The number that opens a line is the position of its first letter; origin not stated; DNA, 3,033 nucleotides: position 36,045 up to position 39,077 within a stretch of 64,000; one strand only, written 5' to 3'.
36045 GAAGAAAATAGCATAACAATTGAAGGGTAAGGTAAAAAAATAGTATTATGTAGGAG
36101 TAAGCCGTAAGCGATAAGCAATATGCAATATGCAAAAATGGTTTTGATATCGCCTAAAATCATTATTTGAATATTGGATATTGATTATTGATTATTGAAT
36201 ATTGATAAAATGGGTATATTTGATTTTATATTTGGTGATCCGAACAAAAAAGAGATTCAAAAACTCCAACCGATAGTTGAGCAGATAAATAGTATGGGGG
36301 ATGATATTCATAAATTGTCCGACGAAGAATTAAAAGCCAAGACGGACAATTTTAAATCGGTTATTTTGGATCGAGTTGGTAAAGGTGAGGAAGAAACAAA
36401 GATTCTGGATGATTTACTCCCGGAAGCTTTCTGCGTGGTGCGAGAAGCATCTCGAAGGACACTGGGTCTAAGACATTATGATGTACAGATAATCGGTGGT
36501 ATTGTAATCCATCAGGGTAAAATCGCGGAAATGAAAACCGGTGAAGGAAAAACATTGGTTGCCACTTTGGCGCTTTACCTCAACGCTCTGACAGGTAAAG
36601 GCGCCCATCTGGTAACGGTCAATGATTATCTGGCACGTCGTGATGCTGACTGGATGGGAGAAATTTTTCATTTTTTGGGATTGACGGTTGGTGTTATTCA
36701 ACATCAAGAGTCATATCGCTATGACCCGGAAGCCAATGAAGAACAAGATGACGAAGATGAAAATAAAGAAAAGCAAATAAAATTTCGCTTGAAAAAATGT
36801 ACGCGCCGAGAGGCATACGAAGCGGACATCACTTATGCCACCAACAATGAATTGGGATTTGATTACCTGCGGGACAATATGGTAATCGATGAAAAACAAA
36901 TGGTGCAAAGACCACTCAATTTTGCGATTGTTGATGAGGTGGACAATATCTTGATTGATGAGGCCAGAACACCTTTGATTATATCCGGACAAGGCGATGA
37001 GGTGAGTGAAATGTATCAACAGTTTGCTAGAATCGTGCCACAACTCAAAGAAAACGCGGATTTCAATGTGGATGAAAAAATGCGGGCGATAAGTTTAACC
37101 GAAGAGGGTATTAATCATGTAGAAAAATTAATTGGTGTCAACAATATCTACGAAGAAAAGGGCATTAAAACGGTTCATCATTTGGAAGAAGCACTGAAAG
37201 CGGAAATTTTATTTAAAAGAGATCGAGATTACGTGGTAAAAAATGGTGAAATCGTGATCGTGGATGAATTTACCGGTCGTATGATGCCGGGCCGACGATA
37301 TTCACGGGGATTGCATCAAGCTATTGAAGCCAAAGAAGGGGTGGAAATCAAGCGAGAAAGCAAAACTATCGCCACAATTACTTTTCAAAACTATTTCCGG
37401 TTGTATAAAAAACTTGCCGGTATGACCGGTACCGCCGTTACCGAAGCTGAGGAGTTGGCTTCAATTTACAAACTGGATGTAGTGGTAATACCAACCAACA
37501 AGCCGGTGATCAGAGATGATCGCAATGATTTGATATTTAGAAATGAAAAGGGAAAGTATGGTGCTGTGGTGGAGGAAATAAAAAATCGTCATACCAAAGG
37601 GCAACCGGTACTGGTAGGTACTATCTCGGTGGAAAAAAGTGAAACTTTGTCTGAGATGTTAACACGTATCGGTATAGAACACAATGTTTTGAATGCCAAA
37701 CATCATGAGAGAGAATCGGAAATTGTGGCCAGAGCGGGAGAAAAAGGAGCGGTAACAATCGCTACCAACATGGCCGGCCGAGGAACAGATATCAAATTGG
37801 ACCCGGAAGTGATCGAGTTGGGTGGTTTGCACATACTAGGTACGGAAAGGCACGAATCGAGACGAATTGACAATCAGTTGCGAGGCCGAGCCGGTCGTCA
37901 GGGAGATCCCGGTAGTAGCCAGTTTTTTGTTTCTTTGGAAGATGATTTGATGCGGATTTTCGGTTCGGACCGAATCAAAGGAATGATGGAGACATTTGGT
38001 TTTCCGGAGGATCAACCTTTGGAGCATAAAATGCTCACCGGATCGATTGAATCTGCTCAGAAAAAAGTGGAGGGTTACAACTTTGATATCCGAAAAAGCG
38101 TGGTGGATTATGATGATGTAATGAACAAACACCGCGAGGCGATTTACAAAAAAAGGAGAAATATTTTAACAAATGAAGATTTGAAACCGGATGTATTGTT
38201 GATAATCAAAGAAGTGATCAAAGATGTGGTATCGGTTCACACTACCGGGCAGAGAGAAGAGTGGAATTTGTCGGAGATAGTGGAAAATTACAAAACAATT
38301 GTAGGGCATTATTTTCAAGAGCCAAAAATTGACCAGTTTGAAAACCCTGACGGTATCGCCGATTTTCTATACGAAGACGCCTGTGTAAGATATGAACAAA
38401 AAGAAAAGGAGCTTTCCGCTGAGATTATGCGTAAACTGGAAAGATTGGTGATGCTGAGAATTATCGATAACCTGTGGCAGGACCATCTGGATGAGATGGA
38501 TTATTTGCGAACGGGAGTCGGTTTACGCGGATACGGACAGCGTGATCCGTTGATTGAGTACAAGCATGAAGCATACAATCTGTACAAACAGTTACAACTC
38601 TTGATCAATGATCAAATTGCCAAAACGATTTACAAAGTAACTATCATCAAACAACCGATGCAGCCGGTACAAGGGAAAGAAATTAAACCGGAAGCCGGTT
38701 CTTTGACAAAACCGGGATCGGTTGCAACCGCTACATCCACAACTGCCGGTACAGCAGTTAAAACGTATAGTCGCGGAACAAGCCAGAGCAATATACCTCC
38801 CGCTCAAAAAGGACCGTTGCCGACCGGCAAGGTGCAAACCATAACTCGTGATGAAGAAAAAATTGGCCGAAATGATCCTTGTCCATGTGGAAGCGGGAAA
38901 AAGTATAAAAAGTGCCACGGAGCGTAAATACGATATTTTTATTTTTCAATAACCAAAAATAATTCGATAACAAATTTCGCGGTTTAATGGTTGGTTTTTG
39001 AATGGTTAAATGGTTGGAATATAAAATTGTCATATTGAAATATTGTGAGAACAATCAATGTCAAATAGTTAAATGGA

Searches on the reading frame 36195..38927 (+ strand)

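Call 45: search_protein_families(library=pfam, proteins=[window:36195-38927:+], max_evalue=0.00001)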
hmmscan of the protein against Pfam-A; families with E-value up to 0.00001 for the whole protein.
window:36195-38927:+ (910 aa): 5 families
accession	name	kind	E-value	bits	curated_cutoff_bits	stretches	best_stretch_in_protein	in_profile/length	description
PF07517.20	SecA_DEAD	-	2.4e-125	418.1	24.6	1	12-421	4-289/290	SecA DEAD-like domain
PF21090.3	P-loop_SecA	-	7.3e-82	274.4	27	2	437-536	1-100/205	SecA P-loop domain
PF07516.18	SecA_SW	-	6.2e-65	219.4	26.7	1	608-815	1-199/200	SecA Wing and Scaffold domain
PF01043.26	SecA_PP_bind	-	6.3e-44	149.5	23.5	1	271-378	3-110/110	SecA preprotein cross-linking domain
PF02810.21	SEC-C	-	7.3e-11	42.2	20.4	1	892-909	1-18/19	SEC-C motif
